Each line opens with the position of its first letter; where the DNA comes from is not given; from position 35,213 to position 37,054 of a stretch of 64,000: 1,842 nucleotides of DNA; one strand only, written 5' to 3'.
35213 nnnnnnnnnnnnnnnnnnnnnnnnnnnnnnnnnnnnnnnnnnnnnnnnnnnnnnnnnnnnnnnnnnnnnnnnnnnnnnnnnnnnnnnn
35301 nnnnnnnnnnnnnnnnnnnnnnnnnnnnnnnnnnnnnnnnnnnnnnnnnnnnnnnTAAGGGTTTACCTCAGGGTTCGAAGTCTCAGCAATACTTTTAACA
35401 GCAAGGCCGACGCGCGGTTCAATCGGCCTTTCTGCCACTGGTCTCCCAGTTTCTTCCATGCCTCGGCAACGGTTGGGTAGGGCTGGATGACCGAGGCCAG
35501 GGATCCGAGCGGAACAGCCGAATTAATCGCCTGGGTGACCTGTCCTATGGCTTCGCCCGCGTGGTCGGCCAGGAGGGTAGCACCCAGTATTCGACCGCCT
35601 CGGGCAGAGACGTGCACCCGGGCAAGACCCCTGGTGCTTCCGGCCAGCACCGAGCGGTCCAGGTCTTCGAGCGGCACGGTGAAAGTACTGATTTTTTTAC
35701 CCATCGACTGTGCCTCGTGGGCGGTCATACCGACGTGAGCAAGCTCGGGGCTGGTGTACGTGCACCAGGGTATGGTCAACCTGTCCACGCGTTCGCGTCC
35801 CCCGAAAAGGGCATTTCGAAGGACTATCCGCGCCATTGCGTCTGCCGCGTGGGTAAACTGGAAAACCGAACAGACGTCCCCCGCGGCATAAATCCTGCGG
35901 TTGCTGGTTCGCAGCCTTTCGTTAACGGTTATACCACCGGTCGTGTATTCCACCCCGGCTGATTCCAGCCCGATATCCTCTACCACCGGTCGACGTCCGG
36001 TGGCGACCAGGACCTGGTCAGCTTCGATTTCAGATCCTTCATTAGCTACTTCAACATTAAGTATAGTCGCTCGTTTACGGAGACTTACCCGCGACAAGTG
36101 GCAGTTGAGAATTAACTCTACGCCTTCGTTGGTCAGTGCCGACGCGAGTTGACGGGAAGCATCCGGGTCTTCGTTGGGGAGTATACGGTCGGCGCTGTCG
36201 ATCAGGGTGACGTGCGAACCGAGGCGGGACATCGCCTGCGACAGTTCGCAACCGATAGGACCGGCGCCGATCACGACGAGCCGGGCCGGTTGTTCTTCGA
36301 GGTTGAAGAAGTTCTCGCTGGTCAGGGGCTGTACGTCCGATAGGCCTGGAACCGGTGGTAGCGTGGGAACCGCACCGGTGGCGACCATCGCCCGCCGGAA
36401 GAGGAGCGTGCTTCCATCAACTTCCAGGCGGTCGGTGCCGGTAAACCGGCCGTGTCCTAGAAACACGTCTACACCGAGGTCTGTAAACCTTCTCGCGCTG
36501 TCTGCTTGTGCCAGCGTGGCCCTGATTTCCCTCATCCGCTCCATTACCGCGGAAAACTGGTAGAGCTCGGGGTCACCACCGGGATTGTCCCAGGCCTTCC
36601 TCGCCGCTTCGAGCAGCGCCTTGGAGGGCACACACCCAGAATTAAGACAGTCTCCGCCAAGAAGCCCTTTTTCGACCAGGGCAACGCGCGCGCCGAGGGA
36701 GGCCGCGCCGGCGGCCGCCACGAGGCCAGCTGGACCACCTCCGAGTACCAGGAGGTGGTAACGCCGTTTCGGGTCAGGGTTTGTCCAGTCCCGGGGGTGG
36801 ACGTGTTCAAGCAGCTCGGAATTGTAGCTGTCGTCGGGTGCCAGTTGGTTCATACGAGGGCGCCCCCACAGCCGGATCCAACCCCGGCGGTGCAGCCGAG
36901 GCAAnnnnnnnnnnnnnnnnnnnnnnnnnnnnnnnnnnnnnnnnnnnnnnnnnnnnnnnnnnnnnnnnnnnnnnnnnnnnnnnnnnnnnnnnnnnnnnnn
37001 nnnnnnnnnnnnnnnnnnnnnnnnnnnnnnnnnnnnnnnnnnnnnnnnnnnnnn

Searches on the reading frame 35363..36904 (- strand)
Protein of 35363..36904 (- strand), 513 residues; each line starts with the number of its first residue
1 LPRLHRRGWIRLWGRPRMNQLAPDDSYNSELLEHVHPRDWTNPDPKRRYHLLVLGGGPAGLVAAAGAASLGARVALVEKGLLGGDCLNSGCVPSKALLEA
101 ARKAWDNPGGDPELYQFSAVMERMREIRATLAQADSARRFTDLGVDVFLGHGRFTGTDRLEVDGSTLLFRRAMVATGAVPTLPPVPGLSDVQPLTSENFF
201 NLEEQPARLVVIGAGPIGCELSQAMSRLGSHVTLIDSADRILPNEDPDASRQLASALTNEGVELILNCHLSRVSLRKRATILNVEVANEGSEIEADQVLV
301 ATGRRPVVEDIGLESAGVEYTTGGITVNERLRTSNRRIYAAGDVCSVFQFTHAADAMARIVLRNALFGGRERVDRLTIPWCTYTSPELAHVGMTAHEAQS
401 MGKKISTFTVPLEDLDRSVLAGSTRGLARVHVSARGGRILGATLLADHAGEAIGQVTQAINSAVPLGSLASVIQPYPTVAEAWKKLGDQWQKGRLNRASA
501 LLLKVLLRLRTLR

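Call 32: search_protein_families(library=pfam, proteins=[window:35363-36904:-], max_evalue=0.001)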
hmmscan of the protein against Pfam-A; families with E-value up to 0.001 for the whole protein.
window:35363-36904:- (513 aa): 12 families
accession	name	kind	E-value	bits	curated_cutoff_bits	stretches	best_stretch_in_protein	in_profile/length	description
PF07992.20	Pyr_redox_2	-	4.6e-66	223.6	26.1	1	49-357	1-290/291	Pyridine nucleotide-disulphide oxidoreductase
PF00070.33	Pyr_redox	-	1.1e-23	84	22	1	208-281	1-74/82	Pyridine nucleotide-disulphide oxidoreductase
PF02852.28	Pyr_redox_dim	-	2.1e-22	79.8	25.3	1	378-485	1-108/110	Pyridine nucleotide-disulphide oxidoreductase, dimerisation domain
PF13738.12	Pyr_redox_3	-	9.1e-12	45.3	30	1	170-342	126-305/305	Pyridine nucleotide-disulphide oxidoreductase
PF12831.13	FAD_oxidored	-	1.6e-10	41.3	27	1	51-93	2-45/416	FAD dependent oxidoreductase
PF03486.20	HI0933_like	-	8.8e-10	38.9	50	1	50-80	2-32/244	HI0933-like protein Rossmann domain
PF01134.28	GIDA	-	2.5e-08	33.8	22.1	1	52-97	3-46/391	Glucose inhibited division protein A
PF01262.27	AlaDh_PNT_C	-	3.7e-08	33.5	23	0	50-79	30-59/214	Alanine dehydrogenase/PNT, C-terminal domain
PF01266.30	DAO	-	3.8e-08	33.7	27.9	0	51-85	2-39/353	FAD dependent oxidoreductase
PF13450.12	NAD_binding_8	-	1.5e-07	32.1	21.9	0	53-86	1-35/68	NAD(P)-binding Rossmann-like domain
PF00890.30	FAD_binding_2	-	8.9e-07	28.9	20.4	1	51-80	2-31/414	FAD binding domain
PF01494.25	FAD_binding_3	-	0.00055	19.7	22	0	210-239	5-34/349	FAD binding domain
